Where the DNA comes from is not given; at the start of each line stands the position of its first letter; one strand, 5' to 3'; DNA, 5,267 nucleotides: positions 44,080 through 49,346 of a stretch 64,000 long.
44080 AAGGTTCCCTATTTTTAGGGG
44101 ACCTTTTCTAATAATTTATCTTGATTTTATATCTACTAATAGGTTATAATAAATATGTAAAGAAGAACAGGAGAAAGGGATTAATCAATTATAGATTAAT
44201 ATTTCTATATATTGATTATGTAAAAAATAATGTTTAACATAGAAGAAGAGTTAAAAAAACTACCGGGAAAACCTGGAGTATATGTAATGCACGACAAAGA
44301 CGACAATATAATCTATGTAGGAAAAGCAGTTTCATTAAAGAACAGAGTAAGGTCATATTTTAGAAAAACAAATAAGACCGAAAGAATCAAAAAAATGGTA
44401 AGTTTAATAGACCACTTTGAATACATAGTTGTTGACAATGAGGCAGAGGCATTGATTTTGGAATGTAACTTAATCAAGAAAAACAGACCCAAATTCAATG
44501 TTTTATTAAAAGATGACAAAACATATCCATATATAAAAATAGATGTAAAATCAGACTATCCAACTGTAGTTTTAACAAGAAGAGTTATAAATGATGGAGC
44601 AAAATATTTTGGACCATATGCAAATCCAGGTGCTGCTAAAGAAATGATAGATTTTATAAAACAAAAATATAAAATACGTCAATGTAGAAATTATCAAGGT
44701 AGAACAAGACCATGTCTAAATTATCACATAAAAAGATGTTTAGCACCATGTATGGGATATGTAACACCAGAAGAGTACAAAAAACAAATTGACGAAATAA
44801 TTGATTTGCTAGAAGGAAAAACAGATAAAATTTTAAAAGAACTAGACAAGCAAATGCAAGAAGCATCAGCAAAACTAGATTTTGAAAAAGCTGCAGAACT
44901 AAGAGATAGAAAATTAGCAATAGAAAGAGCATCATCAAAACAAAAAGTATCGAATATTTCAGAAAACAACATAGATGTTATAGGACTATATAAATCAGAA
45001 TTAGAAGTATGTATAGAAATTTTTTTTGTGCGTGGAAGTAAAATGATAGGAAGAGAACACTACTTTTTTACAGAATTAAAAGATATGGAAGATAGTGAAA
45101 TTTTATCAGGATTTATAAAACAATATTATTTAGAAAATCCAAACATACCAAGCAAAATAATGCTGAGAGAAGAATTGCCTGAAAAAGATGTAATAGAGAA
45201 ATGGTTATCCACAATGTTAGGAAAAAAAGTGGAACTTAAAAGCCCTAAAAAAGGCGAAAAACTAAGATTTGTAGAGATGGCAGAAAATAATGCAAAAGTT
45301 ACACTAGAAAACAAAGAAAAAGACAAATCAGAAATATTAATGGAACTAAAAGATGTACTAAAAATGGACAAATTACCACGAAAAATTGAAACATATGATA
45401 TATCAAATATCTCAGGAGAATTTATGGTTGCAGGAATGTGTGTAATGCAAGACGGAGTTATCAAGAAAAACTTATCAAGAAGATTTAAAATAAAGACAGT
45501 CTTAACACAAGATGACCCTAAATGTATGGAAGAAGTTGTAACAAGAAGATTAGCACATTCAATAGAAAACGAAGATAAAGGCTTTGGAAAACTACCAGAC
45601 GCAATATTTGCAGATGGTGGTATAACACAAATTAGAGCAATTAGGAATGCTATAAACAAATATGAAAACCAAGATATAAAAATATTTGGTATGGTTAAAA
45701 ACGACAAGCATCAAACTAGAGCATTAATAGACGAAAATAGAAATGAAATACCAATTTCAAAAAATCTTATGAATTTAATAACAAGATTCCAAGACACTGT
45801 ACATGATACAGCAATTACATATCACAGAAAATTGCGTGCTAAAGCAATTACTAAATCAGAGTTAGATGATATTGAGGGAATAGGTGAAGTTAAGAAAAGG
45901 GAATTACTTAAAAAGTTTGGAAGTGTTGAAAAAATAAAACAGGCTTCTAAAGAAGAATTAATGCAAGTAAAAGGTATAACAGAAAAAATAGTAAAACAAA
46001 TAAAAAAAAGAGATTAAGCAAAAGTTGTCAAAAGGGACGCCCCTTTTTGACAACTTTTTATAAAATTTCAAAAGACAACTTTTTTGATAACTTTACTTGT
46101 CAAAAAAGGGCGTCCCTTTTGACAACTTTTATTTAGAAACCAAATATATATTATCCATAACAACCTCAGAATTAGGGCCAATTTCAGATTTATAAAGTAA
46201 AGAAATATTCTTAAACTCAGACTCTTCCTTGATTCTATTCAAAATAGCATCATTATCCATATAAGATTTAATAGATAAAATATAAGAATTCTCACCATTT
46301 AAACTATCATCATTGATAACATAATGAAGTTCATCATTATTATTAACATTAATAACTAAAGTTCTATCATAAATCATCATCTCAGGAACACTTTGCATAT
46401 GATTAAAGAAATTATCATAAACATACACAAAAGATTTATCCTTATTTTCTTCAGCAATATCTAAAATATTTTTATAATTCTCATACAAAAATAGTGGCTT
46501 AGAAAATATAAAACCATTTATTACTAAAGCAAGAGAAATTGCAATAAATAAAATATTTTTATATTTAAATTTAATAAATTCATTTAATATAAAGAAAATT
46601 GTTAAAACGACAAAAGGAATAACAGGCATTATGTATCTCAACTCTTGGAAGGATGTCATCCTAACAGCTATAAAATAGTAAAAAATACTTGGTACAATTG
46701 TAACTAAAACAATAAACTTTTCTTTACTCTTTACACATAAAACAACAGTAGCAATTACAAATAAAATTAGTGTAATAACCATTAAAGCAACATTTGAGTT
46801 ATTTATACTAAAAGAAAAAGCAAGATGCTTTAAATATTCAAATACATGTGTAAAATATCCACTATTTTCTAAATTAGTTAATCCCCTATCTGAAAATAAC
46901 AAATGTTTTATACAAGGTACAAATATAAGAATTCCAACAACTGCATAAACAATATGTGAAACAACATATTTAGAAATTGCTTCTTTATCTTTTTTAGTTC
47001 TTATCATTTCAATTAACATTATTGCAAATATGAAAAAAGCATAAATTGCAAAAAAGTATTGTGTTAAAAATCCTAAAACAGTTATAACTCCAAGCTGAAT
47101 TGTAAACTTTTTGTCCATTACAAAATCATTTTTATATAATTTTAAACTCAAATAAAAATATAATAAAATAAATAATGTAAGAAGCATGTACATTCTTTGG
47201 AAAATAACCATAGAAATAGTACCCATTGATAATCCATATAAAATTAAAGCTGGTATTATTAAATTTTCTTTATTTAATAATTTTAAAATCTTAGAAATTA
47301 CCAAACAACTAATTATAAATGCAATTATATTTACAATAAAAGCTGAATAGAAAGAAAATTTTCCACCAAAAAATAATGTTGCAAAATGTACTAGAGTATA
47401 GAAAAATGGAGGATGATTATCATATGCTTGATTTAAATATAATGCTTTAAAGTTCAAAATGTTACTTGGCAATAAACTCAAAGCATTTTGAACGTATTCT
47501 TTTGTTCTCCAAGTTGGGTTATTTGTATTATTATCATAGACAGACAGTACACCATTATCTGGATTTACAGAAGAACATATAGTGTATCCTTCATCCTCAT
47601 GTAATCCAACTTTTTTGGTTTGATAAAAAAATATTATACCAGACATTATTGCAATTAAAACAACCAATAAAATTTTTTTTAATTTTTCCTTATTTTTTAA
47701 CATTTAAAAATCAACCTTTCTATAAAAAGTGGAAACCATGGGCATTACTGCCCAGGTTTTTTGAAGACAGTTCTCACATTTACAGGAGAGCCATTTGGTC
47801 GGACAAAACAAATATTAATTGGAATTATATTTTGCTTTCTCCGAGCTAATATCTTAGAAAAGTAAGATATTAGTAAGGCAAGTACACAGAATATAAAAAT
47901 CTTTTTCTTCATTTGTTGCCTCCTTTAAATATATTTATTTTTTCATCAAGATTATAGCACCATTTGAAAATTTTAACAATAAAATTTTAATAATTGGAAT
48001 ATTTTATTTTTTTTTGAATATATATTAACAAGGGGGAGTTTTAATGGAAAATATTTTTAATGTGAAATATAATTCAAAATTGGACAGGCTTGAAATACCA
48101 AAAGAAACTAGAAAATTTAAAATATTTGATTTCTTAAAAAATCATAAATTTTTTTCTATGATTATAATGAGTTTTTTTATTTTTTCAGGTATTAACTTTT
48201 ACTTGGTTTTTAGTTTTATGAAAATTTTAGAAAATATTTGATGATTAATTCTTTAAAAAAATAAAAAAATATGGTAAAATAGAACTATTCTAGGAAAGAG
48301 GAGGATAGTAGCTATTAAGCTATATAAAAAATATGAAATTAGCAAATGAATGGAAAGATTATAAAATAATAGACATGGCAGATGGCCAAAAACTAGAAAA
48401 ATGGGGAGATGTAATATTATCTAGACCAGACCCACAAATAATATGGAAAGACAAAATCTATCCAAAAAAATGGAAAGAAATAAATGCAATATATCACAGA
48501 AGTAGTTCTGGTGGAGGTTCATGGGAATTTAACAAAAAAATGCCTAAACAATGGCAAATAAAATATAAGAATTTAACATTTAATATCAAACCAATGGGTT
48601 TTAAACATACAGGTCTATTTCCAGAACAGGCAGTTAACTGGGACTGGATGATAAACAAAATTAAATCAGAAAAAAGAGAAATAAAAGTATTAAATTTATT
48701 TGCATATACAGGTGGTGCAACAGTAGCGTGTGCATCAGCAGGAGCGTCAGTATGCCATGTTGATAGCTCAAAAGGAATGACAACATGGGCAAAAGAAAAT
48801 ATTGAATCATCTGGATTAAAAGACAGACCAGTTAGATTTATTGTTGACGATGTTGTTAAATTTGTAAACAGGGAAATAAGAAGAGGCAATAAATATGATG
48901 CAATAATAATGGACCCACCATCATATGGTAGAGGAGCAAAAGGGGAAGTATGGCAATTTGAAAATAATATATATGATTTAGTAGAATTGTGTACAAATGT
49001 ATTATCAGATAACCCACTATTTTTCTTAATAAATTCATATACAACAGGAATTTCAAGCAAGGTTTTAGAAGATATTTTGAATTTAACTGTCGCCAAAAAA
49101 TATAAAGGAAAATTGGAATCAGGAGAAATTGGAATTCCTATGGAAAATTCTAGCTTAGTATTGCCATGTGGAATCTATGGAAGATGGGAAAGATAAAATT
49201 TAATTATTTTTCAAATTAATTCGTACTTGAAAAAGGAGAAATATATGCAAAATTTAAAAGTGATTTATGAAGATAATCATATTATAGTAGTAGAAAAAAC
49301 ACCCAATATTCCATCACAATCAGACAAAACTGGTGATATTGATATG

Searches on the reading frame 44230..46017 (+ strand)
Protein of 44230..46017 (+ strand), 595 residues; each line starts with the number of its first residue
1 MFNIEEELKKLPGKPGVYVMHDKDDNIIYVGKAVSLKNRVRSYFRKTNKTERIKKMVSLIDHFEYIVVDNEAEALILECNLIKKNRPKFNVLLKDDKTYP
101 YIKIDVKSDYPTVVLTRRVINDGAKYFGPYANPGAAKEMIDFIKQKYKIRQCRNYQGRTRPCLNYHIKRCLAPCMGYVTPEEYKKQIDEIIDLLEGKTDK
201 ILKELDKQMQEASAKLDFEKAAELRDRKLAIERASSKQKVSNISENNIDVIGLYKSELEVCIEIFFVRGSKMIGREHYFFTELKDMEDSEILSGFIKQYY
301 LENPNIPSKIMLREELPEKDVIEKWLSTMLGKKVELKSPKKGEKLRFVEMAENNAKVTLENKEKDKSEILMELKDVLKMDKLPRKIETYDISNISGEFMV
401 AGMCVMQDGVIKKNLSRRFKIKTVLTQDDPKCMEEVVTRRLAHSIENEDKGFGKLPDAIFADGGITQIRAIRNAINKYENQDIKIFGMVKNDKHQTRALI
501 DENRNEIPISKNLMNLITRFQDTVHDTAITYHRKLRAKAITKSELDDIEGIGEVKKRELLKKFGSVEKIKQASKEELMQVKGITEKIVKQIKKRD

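Call 47: search_protein_families(library=pfam, proteins=[window:44230-46017:+], max_evalue=0.001)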
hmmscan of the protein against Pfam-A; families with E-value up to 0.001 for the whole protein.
window:44230-46017:+ (595 aa): 8 families
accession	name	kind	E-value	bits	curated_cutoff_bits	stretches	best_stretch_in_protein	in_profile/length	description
PF08459.17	UvrC_RNaseH_dom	-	9.8e-39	133.2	22.3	1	375-529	2-159/159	UvrC RNAse H endonuclease domain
PF22920.2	UvrC_RNaseH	-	1.1e-38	132.2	24.3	1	247-362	1-116/116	UvrC Ribonuclease H-like domain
PF14520.12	HHH_5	-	3.6e-11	43.8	27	1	543-593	2-53/57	Helix-hairpin-helix domain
PF01541.30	GIY-YIG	-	7e-10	39.5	22.6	1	15-90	2-78/78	GIY-YIG catalytic domain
PF02151.25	UVR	-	3.8e-08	33.3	21.5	1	199-231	1-33/36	UvrB/uvrC motif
PF12826.13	HHH_2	-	3.5e-07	30.7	27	1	548-592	8-52/64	Helix-hairpin-helix motif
PF00633.29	HHH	-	4.5e-07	29.8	24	1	565-591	1-27/30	Helix-hairpin-helix motif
PF24348.1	DUF7508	-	0.00035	21.1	26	0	6-44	13-50/79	Domain of unknown function (DUF7508)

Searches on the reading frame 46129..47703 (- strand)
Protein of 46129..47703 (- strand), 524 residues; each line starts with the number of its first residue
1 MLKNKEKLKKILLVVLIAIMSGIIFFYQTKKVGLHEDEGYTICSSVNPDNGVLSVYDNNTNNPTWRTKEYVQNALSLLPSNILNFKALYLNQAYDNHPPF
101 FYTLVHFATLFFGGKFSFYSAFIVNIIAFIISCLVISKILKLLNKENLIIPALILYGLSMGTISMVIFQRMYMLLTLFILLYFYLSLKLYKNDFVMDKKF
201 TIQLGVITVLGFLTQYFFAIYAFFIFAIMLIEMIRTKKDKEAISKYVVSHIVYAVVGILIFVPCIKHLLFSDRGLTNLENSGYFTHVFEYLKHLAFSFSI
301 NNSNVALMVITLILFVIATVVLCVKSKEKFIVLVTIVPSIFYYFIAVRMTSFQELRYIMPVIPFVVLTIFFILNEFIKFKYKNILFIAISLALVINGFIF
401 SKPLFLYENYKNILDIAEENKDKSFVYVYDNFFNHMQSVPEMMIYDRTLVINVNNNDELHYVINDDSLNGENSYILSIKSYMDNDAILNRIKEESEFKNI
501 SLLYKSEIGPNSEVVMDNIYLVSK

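Call 47: search_protein_families(library=pfam, proteins=[window:46129-47703:-], max_evalue=0.001)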
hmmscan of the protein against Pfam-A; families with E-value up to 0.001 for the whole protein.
window:46129-47703:- (524 aa): 1 family
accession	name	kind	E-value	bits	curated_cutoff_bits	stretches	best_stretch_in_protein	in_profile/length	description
PF13231.12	PMT_2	-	0.00023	21.9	26.1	1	96-256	1-154/160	Dolichyl-phosphate-mannose-protein mannosyltransferase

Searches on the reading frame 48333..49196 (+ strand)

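Call 47: search_protein_families(library=pfam, proteins=[window:48333-49196:+], max_evalue=0.001)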
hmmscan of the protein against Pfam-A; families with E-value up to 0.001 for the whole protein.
window:48333-49196:+ (287 aa): 4 families
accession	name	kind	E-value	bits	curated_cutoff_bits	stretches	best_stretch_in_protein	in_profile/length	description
PF10672.15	Methyltrans_SAM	-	8.2e-16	58.5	27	1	53-204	65-212/286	S-adenosylmethionine-dependent methyltransferase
PF03602.21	Cons_hypoth95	-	7.7e-08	32.7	24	1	108-196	34-122/182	Conserved hypothetical protein 95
PF09445.16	Methyltransf_15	-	9.8e-06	25.7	22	1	119-213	4-98/165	RNA cap guanine-N2 methyltransferase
PF13649.12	Methyltransf_25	-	0.00037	21.6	27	1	119-193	1-70/97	Methyltransferase domain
